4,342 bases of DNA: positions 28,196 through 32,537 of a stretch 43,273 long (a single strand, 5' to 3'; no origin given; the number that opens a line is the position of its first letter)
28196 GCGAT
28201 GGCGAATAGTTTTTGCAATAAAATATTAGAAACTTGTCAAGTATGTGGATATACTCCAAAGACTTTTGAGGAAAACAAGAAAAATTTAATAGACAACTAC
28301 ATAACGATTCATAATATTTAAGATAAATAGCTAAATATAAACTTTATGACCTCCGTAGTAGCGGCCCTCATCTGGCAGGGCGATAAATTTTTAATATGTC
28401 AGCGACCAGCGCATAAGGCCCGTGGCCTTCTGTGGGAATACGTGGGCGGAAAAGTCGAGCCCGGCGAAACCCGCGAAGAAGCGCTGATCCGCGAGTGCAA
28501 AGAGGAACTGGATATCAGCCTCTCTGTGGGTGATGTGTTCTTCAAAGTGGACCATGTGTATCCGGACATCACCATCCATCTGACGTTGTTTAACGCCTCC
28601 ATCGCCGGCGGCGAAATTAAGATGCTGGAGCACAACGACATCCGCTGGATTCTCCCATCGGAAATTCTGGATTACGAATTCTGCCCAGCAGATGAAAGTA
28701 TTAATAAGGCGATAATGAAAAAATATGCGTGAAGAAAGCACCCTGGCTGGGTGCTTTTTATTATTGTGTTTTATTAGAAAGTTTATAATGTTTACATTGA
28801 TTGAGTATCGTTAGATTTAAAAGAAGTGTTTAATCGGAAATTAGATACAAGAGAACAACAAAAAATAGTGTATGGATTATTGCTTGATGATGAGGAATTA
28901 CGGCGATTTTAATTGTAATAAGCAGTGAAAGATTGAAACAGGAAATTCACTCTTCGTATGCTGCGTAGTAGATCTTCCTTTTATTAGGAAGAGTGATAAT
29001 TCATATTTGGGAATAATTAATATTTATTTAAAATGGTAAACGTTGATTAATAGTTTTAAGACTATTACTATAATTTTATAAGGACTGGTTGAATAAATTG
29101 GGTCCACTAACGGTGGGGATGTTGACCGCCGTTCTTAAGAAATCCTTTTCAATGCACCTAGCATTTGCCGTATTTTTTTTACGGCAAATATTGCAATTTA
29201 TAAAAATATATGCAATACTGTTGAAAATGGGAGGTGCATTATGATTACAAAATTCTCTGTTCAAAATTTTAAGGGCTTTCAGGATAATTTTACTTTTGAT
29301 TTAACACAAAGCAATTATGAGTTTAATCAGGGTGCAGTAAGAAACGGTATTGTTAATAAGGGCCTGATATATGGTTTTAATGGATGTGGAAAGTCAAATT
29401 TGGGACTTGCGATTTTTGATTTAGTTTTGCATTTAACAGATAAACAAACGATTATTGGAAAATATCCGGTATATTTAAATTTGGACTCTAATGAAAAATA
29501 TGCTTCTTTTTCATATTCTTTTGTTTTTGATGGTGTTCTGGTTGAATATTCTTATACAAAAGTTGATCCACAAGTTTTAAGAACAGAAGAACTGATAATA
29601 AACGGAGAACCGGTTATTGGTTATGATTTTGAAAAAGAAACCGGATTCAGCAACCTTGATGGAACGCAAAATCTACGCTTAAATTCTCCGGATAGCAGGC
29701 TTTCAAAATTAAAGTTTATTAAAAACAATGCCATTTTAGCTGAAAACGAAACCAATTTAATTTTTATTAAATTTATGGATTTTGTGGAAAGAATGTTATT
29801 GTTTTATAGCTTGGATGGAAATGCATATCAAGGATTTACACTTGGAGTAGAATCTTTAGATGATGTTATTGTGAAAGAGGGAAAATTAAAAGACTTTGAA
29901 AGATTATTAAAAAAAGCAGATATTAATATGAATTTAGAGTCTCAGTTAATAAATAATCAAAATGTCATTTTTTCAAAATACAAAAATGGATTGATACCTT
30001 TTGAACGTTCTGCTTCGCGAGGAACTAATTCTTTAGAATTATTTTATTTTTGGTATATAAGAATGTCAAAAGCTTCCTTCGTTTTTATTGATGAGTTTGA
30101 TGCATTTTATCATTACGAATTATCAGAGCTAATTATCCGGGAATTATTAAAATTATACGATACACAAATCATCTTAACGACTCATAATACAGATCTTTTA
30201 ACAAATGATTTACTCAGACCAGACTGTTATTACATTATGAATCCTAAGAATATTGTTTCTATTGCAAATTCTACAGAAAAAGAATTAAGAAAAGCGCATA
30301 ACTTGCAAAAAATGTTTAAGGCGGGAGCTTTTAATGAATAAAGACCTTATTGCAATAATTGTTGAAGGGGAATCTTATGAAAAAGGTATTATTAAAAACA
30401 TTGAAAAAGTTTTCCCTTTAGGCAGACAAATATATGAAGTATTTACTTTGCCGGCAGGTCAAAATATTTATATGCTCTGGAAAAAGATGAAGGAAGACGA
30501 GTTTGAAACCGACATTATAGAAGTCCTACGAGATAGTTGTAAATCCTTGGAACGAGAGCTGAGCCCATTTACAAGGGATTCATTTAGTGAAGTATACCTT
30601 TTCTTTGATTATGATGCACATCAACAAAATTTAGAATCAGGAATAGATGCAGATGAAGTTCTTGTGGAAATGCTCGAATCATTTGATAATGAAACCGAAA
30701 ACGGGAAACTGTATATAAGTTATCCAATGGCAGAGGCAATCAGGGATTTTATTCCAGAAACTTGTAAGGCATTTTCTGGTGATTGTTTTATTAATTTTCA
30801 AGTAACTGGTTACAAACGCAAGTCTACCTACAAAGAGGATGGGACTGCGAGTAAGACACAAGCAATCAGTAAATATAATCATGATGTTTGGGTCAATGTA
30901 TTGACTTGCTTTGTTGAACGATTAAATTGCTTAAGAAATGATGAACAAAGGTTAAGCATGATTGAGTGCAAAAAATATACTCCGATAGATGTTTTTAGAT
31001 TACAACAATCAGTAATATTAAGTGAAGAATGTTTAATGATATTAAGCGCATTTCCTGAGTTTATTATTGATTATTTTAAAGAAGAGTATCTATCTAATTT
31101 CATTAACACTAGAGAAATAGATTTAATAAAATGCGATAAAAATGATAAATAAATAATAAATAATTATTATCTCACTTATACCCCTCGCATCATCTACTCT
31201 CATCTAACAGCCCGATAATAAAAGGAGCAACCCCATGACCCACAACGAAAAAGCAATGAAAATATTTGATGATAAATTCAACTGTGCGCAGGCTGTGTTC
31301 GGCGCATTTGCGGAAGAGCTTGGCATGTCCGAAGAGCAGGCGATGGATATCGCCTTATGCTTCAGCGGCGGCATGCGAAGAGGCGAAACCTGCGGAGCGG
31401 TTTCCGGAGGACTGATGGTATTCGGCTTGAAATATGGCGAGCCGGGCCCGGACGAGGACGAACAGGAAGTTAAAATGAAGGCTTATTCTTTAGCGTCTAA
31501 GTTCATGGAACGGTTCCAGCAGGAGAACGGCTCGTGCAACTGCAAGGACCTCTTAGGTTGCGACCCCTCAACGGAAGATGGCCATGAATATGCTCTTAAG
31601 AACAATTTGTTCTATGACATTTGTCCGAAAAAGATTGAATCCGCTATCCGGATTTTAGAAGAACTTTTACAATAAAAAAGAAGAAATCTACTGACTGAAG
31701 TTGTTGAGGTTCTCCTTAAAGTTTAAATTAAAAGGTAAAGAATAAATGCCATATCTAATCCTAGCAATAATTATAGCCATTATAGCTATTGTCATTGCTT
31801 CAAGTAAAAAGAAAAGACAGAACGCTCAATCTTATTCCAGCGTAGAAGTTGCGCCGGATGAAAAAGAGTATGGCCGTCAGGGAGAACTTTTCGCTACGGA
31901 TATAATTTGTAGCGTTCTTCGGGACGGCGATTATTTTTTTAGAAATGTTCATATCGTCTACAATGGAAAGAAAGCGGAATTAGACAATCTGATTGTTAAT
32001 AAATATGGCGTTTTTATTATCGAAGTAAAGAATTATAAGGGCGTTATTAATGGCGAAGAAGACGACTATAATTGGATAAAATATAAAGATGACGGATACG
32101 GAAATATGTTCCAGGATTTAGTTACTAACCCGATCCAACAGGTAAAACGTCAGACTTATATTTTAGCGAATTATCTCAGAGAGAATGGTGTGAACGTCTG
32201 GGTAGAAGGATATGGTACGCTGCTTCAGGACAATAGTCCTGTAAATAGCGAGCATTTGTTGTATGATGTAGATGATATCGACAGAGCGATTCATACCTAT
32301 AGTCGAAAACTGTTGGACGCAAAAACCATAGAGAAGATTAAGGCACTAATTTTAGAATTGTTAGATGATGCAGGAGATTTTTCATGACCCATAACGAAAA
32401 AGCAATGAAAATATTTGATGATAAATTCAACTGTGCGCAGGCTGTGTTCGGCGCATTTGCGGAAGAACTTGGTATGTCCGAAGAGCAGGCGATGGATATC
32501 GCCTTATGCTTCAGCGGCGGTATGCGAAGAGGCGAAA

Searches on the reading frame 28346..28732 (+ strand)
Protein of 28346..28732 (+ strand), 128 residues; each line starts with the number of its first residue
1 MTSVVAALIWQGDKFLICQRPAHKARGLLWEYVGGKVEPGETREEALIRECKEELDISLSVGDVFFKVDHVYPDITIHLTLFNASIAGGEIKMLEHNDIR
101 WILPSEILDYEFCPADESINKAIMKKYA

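Call 3: search_protein_families(library=pfam, proteins=[window:28346-28732:+], max_evalue=0.01)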
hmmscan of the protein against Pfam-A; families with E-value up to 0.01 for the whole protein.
window:28346-28732:+ (128 aa): 2 families
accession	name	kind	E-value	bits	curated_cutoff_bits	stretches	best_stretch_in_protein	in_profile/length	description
PF14815.12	NUDIX_4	-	8.4e-21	74.3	35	1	6-119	2-110/113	NUDIX domain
PF00293.34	NUDIX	-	4.5e-16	59.5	21.1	1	4-115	5-126/134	NUDIX domain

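Call 4: search_protein_families(library=padloc, proteins=[window:28346-28732:+], max_evalue=0.01)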
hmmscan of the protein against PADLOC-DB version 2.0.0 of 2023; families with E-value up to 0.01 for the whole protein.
window:28346-28732:+ (128 aa): 1 family
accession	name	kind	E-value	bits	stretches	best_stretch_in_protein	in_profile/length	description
PDLC04899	PDC-S07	-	4.6e-42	140.9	1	2-126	7-131/135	-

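Call 5: search_protein_families(library=ncbifam, proteins=[window:28346-28732:+], max_evalue=0.01)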
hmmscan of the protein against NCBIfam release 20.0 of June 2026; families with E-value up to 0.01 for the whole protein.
window:28346-28732:+ (128 aa): 18 families
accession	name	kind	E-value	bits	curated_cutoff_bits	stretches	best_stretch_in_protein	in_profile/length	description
NF006530.0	PRK08999.1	equivalog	1.4e-29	103.1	245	1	3-123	7-128/315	Nudix family hydrolase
NF007834.0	PRK10546.1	equivalog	4e-29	101.1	156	1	2-126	4-128/135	pyrimidine (deoxy)nucleoside triphosphate diphosphatase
TIGR00586.1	mutt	equivalog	2.3e-20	72.9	97.9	1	8-122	12-126/129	8-oxo-dGTP diphosphatase MutT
NF008044.0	PRK10776.1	equivalog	2.1e-17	63.2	148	1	12-124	15-127/130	8-oxo-dGTP diphosphatase MutT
NF012016.0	PRK15472.1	equivalog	9.1e-09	35.1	95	1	3-112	5-127/141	nucleoside triphosphatase NudI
NF001299.0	PRK00241.1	equivalog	7.4e-08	32.2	158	1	6-127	139-255/263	NAD(+) diphosphatase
TIGR02705.1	nudix_YtkD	equivalog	2.5e-07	30.4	154.4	1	22-55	41-72/156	RNA deprotection pyrophosphohydrolase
NF003785.0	PRK05379.1-1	equivalog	1e-05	24.9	418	1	4-62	205-262/347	bifunctional nicotinamide-nucleotide adenylyltransferase/Nudix hydroxylase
NF052459.1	OxoGTPPhMutT1Mycb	equivalog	3e-05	23.3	475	1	23-125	24-127/292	8-oxo-(d)GTP phosphatase MutT1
NF006961.0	PRK09438.1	equivalog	0.00022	20.7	103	1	11-61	18-65/151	dihydroneopterin triphosphate diphosphatase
NF011963.0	PRK15434.1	subfamily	0.00041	20.1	146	1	14-108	30-135/159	GDP-mannose mannosyl hydrolase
NF003786.0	PRK05379.1-2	equivalog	0.0019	17.4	397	1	5-57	221-272/354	bifunctional nicotinamide-nucleotide adenylyltransferase/Nudix hydroxylase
NF001936.0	PRK00714.1-3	equivalog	0.002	18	118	1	15-56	25-63/155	RNA pyrophosphohydrolase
NF041652.1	Nud_hyd_Dein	equivalog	0.0036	17.5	200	1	11-58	24-73/152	Nudix hydrolase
NF002995.0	PRK03759.1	equivalog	0.0046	16.6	127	1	11-61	45-97/185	isopentenyl-diphosphate Delta-isomerase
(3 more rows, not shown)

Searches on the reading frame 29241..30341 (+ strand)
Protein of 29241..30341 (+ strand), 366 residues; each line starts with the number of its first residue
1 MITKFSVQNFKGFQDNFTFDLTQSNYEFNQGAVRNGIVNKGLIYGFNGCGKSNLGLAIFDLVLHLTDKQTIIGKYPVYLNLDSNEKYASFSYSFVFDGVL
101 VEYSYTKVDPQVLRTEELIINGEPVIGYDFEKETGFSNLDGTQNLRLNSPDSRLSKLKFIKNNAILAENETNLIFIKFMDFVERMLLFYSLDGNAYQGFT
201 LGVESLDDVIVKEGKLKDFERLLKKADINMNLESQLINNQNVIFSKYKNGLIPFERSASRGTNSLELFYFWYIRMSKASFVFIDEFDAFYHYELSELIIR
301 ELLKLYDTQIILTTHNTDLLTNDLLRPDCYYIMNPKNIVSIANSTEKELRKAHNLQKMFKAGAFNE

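Call 3: search_protein_families(library=pfam, proteins=[window:29241-30341:+], max_evalue=0.01)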
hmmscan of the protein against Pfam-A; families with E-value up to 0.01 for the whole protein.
window:29241-30341:+ (366 aa): 4 families
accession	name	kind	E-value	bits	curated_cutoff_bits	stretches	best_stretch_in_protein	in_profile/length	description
PF13304.12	AAA_21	-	3.3e-16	60.7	27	1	43-319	4-302/304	AAA domain, putative AbiEii toxin, Type IV TA system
PF13175.12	AAA_15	-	2.5e-07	31.1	32.1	1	215-318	265-372/374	AAA ATPase domain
PF02463.25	SMC_N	-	7.2e-06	26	40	0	215-321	119-203/220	RecF/RecN/SMC N terminal domain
PF00004.35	AAA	-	0.0058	17.5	21.2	0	275-329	55-122/131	ATPase family associated with various cellular activities (AAA)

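Call 4: search_protein_families(library=padloc, proteins=[window:29241-30341:+], max_evalue=0.01)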
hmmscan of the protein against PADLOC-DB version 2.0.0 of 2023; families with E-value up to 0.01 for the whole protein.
window:29241-30341:+ (366 aa): 19 families
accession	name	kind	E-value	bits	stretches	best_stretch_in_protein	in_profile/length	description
PDLC04426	PDC-M12A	-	6.5e-141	468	1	1-366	1-369/369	-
PDLC04427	PDC-M12A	-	2.8e-80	268.1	1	77-365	18-315/316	-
PDLC02335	AbiLi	-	3.9e-35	119.4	1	1-364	49-281/326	AbiLi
PDLC02980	AriA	-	5.8e-19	67.2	1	42-320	3-303/304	-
PDLC04135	mad3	-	9.7e-10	36.5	2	276-363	282-373/374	mads_3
PDLC02979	AriA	-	1.7e-07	29.4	1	217-318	265-371/373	-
PDLC04180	HEC-01A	-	1.2e-05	22.7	1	276-348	274-349/382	-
PDLC02336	AbiLi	-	2.6e-05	22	1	1-321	1-294/340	AbiLi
PDLC04140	mad8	-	9.1e-05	20.1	1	42-322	31-239/314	mads_8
PDLC04164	AriA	-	9.5e-05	20.1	1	238-321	153-237/253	-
PDLC00279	PtuA1|PtuA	-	0.001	16.3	0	280-321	270-312/416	AAA ATPase domain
PDLC00304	PtuA1|PtuA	-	0.001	16.3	0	3-67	13-68/444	AAA ATPase domain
PDLC04178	HEC-01A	-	0.0014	15.7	0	278-352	288-363/399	-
PDLC04541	PDC-M25A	-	0.0019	15.4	0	276-317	267-307/380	-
PDLC00278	PtuA1|PtuA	-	0.0023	15.3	0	280-322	290-333/436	AAA ATPase domain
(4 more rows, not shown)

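Call 5: search_protein_families(library=ncbifam, proteins=[window:29241-30341:+], max_evalue=0.01)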
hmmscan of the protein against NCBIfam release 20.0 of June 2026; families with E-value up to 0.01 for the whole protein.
window:29241-30341:+ (366 aa): 0 families

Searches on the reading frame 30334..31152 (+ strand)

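Call 3: search_protein_families(library=pfam, proteins=[window:30334-31152:+], max_evalue=0.01)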
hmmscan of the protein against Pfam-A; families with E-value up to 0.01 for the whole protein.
window:30334-31152:+ (272 aa): 1 family
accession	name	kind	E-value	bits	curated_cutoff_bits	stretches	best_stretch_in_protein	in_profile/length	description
PF10866.13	DUF2704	-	0.0031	17.9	22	0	19-65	58-104/167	Protein of unknown function (DUF2704)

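Call 4: search_protein_families(library=padloc, proteins=[window:30334-31152:+], max_evalue=0.01)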
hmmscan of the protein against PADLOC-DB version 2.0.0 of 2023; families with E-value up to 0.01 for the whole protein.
window:30334-31152:+ (272 aa): 5 families
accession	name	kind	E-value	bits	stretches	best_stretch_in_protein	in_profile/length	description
PDLC04430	PDC-M12B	-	2.6e-65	218.7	1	1-257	6-247/251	-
PDLC04432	PDC-M12B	-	4.9e-48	161.9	1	5-258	4-240/246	-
PDLC04428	PDC-M12B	-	4.7e-26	89.9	1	6-189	5-173/184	-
PDLC04431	PDC-M12B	-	1.8e-21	75.1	1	2-158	6-150/271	-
PDLC04429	PDC-M12B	-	2.5e-11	41.7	1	39-258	40-254/261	-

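Call 5: search_protein_families(library=ncbifam, proteins=[window:30334-31152:+], max_evalue=0.01)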
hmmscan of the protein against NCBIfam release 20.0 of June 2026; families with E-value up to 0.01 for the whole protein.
window:30334-31152:+ (272 aa): 0 families

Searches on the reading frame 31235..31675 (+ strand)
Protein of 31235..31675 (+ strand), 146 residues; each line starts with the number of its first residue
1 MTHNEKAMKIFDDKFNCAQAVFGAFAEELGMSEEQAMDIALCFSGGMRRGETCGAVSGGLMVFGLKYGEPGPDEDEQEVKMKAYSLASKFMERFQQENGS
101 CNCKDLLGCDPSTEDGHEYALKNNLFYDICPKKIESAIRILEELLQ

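Call 97: search_protein_families(library=pfam, proteins=[window:31235-31675:+], max_evalue=0.001)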
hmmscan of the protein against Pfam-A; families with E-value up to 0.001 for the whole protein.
window:31235-31675:+ (146 aa): 1 family
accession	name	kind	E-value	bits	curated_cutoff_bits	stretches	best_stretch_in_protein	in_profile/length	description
PF09719.15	C_GCAxxG_C_C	-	5.6e-33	114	27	1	15-144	1-118/118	Putative redox-active protein (C_GCAxxG_C_C)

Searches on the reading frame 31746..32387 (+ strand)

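Call 97: search_protein_families(library=pfam, proteins=[window:31746-32387:+], max_evalue=0.001)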
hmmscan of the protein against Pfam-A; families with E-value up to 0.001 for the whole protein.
window:31746-32387:+ (213 aa): 1 family
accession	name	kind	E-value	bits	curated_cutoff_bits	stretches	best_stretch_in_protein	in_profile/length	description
PF08378.17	NERD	-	2.1e-21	76.9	22.1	1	43-156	2-107/111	Nuclease-related domain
